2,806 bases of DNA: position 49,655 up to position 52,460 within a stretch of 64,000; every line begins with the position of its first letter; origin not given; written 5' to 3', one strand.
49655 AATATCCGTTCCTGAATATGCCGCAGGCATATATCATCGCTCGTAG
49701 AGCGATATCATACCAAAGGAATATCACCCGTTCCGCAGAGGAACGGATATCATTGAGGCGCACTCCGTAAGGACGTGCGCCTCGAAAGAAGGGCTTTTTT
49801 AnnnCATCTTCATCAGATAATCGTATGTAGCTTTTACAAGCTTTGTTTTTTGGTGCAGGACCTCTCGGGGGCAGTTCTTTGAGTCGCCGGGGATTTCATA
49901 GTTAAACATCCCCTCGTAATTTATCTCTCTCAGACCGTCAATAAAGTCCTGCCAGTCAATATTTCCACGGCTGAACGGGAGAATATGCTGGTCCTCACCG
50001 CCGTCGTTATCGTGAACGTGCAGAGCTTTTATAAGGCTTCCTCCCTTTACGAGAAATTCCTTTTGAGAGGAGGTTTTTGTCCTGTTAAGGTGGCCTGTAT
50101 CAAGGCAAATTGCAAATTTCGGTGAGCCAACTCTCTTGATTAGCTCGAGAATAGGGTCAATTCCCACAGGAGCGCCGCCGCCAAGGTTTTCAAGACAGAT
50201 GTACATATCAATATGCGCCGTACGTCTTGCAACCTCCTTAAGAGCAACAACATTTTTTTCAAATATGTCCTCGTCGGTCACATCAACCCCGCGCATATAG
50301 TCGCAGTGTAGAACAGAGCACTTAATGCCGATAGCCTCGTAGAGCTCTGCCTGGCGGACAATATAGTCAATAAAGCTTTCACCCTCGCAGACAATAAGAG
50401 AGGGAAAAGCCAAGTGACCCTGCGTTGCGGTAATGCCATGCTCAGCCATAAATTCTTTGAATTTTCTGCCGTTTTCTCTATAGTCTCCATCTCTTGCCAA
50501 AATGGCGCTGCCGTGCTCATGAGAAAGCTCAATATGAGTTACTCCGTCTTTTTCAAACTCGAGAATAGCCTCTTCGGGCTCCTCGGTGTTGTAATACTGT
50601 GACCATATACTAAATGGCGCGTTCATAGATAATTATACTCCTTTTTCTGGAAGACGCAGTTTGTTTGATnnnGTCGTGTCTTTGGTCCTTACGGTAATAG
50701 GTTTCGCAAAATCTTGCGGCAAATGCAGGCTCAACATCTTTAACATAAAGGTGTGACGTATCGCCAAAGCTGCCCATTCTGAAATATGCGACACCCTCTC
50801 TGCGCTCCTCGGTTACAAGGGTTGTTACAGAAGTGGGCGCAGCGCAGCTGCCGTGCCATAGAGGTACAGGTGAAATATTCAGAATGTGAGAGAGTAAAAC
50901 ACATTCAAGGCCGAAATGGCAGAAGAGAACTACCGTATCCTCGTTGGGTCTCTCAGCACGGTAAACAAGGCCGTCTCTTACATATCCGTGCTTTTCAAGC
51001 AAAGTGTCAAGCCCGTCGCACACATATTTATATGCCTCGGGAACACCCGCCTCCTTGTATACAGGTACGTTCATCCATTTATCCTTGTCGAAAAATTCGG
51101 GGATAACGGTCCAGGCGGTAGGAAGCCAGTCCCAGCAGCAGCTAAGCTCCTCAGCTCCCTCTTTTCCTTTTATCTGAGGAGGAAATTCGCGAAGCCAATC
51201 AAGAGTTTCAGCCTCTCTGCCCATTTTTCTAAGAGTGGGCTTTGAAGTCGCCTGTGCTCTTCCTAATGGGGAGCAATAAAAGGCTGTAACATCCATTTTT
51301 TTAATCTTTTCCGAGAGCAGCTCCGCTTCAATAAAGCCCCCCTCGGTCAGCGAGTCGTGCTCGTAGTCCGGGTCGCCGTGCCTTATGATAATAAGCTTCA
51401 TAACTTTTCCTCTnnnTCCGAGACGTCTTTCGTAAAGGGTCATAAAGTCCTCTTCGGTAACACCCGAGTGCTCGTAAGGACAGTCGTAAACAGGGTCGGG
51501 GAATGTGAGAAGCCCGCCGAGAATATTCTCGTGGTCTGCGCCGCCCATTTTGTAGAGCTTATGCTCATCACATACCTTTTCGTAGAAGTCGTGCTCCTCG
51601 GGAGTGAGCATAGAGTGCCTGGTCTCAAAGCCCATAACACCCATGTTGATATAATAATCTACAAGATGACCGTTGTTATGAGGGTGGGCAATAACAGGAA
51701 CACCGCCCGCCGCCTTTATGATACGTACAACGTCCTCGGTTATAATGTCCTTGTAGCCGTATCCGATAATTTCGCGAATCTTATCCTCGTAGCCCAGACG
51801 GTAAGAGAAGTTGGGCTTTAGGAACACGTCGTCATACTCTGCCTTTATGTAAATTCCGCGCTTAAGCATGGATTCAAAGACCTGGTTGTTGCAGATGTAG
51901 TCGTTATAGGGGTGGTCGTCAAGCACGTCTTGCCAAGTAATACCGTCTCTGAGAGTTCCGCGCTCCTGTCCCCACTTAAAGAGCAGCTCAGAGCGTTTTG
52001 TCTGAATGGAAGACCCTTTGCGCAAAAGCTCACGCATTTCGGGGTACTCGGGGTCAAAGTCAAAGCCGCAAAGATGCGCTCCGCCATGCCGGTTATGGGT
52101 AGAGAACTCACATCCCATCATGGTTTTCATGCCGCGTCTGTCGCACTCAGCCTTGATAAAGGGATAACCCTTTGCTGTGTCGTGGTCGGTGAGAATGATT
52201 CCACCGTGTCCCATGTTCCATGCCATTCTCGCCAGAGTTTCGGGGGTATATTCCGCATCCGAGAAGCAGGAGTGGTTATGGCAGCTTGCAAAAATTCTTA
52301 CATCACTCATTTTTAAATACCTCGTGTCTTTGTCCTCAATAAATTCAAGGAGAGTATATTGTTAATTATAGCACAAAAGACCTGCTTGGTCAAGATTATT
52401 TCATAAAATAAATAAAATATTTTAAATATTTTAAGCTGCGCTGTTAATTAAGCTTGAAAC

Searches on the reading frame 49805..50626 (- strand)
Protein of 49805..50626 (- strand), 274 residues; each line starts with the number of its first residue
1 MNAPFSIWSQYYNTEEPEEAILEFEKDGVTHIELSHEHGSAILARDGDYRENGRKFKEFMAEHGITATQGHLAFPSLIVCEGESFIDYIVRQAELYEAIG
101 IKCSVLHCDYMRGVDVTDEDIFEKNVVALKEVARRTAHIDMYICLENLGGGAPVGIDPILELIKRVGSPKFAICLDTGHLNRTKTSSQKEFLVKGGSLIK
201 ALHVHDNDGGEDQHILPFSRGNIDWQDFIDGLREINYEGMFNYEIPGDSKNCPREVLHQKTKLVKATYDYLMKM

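Call 75: search_protein_families(library=pfam, proteins=[window:49805-50626:-], max_evalue=0.0001)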
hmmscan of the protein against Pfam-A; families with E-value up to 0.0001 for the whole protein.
window:49805-50626:- (274 aa): 1 family
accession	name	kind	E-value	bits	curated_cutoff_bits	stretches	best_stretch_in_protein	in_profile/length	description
PF01261.30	AP_endonuc_2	-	1.7e-29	103.7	31.1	1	28-255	8-236/249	Xylose isomerase-like TIM barrel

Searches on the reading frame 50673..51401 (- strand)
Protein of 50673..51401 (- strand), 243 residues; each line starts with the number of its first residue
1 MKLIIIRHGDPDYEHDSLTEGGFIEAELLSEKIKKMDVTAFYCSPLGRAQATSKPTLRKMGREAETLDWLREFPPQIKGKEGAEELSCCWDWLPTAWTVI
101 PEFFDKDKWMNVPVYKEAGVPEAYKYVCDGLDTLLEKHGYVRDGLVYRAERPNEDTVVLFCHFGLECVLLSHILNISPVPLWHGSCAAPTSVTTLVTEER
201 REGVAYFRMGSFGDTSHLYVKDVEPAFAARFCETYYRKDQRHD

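Call 75: search_protein_families(library=pfam, proteins=[window:50673-51401:-], max_evalue=0.0001)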
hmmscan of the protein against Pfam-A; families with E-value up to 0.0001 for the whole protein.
window:50673-51401:- (243 aa): 1 family
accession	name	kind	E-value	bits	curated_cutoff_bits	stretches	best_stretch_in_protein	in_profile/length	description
PF00300.27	His_Phos_1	-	1e-16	61.7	21.7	1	3-85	1-93/194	Histidine phosphatase superfamily (branch 1)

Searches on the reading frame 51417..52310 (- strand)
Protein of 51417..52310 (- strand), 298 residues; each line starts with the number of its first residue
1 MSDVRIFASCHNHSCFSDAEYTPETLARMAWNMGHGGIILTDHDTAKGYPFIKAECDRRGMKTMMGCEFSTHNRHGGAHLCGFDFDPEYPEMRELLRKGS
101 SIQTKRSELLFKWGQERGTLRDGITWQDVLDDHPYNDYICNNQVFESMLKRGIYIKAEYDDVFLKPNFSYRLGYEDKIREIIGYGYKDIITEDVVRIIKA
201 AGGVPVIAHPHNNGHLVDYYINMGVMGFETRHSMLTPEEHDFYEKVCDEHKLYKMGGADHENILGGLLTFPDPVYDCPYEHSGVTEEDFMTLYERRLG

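Call 75: search_protein_families(library=pfam, proteins=[window:51417-52310:-], max_evalue=0.0001)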
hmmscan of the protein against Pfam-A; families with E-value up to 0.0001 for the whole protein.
window:51417-52310:- (298 aa): 1 family
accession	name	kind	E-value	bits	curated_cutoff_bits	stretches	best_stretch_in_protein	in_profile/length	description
PF02811.25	PHP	-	1.5e-09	38.8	26.4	1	10-76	2-70/164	PHP domain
